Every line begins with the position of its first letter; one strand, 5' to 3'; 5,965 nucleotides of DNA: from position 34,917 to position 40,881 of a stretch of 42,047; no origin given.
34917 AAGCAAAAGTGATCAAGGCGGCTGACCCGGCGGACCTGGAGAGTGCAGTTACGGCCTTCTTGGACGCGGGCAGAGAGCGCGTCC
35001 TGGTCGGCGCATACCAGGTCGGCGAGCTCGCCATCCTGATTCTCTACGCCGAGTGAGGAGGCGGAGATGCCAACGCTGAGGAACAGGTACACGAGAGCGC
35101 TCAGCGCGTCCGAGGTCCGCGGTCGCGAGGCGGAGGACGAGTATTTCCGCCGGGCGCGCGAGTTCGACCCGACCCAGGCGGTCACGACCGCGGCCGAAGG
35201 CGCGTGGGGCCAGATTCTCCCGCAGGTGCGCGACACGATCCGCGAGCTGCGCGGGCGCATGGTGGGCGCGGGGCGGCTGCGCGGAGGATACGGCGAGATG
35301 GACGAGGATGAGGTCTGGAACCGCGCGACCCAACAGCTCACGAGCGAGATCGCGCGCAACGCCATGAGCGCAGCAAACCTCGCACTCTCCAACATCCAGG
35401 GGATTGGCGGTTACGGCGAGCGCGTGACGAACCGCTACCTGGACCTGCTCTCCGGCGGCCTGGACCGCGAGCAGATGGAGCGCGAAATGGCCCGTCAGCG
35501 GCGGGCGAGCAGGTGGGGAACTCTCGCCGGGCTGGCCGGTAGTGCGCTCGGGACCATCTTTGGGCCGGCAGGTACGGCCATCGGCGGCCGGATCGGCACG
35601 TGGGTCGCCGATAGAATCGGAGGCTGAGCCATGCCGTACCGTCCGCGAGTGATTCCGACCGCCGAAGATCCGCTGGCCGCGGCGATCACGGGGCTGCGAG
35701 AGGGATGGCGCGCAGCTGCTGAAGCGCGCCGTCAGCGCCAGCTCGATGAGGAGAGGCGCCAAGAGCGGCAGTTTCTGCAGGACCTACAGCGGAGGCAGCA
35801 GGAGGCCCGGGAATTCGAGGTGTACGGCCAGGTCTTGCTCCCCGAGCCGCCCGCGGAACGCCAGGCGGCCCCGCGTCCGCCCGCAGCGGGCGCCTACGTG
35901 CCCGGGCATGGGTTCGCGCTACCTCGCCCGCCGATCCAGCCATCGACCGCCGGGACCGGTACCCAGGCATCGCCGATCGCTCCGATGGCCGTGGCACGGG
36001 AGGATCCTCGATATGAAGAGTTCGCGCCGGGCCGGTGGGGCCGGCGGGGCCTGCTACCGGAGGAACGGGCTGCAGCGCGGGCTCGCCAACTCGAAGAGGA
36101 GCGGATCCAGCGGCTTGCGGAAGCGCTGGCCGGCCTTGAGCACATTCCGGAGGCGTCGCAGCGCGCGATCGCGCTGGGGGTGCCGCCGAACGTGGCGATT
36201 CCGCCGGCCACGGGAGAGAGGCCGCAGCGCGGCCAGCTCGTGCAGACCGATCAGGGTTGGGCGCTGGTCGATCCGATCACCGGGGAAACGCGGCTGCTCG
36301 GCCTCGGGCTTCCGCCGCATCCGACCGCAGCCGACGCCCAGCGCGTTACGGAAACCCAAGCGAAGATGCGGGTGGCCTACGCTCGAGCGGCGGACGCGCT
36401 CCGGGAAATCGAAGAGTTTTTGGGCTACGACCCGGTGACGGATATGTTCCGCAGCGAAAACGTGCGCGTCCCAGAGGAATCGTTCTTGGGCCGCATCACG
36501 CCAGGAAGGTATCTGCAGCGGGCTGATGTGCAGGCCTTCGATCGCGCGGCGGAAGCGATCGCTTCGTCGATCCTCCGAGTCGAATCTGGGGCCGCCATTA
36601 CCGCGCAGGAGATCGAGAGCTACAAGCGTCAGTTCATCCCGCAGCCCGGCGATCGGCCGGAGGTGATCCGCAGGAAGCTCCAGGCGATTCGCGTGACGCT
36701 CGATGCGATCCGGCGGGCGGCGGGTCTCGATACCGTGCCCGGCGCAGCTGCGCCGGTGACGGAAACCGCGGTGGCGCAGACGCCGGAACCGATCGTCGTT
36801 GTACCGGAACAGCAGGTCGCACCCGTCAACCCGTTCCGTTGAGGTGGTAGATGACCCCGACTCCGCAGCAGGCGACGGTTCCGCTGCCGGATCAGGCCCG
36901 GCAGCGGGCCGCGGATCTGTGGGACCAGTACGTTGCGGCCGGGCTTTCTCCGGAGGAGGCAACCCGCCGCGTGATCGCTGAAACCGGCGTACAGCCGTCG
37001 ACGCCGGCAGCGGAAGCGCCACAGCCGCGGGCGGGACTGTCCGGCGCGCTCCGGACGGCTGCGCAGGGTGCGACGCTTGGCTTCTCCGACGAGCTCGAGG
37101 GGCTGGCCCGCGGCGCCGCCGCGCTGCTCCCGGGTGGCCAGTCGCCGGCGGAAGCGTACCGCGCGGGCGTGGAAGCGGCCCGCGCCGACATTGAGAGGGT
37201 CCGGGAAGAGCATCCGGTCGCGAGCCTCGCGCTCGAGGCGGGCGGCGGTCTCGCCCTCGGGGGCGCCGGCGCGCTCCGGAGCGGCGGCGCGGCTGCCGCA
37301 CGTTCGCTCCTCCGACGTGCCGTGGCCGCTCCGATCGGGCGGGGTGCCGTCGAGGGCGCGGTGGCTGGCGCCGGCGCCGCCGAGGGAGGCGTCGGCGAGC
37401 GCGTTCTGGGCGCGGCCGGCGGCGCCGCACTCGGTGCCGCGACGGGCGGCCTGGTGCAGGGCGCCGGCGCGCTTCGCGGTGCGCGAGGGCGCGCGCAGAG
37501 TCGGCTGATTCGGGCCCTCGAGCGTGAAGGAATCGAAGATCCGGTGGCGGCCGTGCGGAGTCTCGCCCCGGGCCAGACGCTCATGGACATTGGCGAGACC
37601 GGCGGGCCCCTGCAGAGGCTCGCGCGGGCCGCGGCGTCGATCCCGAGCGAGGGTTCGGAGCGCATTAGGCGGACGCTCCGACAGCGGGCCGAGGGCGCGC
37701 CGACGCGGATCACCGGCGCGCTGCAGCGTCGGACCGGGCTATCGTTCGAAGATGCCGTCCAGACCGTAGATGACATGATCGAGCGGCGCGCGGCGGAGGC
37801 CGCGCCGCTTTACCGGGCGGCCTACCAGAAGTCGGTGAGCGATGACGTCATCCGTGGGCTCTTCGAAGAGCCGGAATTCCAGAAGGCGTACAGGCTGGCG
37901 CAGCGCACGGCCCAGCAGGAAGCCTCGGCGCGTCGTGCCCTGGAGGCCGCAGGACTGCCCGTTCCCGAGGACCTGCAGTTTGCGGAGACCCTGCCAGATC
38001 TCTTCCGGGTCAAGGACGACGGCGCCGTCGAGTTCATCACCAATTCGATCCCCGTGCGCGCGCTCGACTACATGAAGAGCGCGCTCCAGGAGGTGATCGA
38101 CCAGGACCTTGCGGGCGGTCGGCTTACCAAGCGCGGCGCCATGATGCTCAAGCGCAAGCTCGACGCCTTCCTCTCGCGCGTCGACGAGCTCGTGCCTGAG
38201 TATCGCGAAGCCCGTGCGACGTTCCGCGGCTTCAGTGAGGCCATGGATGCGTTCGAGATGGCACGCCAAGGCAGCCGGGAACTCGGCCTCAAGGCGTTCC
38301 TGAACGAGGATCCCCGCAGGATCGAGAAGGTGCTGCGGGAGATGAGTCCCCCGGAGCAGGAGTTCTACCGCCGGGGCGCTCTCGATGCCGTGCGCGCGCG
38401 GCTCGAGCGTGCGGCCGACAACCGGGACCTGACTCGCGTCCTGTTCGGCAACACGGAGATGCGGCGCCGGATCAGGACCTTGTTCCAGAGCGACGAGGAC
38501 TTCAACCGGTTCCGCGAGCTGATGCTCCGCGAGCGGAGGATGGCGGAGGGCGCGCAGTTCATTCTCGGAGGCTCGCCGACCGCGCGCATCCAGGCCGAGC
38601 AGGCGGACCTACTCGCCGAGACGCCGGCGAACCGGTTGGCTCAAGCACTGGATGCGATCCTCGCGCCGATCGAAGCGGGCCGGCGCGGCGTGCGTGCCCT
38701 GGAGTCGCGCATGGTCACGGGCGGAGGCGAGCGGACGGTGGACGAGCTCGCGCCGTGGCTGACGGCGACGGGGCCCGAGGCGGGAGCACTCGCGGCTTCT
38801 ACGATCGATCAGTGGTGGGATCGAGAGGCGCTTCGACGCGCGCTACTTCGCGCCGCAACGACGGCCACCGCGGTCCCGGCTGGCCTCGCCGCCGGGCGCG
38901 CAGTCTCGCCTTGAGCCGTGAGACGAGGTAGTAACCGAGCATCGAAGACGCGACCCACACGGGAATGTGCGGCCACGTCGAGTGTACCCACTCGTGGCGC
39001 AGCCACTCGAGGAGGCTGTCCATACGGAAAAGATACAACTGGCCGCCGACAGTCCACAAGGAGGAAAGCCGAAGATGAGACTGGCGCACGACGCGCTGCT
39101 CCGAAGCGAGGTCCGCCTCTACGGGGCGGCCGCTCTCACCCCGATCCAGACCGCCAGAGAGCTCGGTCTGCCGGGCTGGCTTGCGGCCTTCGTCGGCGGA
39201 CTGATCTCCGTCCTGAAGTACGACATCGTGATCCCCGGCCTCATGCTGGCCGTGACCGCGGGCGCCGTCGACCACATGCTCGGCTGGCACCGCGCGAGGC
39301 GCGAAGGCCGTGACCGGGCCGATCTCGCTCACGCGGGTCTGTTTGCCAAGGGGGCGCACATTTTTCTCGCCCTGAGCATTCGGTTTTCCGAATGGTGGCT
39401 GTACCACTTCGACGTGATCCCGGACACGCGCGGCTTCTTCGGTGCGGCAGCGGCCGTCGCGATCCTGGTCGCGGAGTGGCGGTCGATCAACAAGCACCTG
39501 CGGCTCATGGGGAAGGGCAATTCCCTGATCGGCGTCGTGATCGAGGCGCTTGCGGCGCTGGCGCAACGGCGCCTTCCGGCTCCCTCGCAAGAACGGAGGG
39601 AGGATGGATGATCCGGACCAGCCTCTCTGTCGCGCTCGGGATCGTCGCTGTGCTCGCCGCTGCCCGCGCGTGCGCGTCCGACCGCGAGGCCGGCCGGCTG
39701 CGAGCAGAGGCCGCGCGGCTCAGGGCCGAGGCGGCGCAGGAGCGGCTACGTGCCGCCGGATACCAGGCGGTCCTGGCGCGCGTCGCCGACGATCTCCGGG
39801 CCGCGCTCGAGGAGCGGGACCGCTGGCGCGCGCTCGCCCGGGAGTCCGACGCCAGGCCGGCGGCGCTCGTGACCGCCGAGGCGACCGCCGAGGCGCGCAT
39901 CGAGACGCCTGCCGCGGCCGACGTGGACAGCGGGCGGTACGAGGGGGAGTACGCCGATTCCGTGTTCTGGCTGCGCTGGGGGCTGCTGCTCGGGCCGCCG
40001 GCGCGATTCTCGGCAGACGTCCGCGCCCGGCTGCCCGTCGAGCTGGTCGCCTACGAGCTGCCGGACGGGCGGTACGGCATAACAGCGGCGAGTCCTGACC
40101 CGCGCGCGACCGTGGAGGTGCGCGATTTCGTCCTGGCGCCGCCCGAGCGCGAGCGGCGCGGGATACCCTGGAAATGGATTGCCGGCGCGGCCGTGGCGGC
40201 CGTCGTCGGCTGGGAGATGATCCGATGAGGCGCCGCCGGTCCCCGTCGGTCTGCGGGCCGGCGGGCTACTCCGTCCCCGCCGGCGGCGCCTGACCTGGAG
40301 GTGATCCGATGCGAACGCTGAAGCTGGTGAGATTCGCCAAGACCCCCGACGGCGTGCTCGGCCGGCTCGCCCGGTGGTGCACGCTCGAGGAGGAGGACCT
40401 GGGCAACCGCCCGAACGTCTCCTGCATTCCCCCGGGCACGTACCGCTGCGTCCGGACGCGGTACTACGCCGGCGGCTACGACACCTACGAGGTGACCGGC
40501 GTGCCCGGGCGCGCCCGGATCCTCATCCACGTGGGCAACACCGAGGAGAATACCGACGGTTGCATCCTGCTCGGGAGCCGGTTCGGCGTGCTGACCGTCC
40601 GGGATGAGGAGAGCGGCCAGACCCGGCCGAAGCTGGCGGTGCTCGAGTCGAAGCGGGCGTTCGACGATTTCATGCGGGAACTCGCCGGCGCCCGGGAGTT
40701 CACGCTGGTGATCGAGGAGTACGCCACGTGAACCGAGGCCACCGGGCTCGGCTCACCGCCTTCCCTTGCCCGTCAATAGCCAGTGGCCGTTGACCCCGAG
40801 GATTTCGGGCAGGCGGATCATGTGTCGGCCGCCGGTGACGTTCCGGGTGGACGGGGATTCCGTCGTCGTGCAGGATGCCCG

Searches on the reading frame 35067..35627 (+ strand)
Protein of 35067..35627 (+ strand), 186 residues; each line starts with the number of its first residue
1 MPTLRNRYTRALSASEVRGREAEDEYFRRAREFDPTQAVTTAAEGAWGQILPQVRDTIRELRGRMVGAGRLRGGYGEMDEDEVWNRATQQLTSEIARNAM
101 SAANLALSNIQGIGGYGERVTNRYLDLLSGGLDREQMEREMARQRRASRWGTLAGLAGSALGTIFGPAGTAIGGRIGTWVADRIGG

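Call 43: search_protein_families(library=pfam, proteins=[window:35067-35627:+], max_evalue=0.001)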
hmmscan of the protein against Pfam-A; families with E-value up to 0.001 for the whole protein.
window:35067-35627:+ (186 aa): 0 families

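Call 88: search_protein_families(library=phrogs, proteins=[window:35067-35627:+], max_evalue=0.001)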
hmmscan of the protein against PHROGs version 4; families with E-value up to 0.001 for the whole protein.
window:35067-35627:+ (186 aa): 2 families
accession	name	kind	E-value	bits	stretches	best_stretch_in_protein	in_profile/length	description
phrog_6922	-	unknown function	1.8e-07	31.2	1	128-186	318-376/768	-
phrog_1047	-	tail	5.2e-05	22.5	1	54-186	751-897/1251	tail associated lysin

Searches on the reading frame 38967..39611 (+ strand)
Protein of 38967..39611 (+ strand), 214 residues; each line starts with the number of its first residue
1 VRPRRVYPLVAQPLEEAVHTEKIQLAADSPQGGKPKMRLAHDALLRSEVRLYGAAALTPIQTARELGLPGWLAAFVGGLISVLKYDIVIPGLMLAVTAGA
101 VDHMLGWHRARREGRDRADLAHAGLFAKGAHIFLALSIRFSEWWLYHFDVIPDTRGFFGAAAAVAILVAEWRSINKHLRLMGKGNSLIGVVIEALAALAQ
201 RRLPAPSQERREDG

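Call 43: search_protein_families(library=pfam, proteins=[window:38967-39611:+], max_evalue=0.001)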
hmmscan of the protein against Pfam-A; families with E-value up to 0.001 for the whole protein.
window:38967-39611:+ (214 aa): 1 family
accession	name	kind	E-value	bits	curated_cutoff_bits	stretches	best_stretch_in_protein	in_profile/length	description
PF05105.17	Phage_holin_4_1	-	0.00084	19.8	22.2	0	92-183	14-101/116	Bacteriophage holin family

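Call 88: search_protein_families(library=phrogs, proteins=[window:38967-39611:+], max_evalue=0.001)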
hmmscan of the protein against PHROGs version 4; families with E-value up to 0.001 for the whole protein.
window:38967-39611:+ (214 aa): 0 families

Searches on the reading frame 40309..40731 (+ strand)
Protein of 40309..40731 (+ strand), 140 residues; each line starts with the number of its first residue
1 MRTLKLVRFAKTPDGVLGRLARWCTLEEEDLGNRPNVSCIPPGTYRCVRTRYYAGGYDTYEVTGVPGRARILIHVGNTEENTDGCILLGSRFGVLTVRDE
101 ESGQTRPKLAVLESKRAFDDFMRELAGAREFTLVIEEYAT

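Call 43: search_protein_families(library=pfam, proteins=[window:40309-40731:+], max_evalue=0.001)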
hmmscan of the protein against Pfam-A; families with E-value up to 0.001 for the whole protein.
window:40309-40731:+ (140 aa): 1 family
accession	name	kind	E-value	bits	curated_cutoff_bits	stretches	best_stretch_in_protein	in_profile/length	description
PF18925.5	DUF5675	-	3e-22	79.1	26.7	1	6-125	2-112/114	Family of unknown function (DUF5675)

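Call 88: search_protein_families(library=phrogs, proteins=[window:40309-40731:+], max_evalue=0.001)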
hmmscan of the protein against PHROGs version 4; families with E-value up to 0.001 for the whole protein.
window:40309-40731:+ (140 aa): 1 family
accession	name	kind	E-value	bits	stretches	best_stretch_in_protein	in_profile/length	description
phrog_1501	-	unknown function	8.2e-23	81.9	1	4-136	10-153/159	-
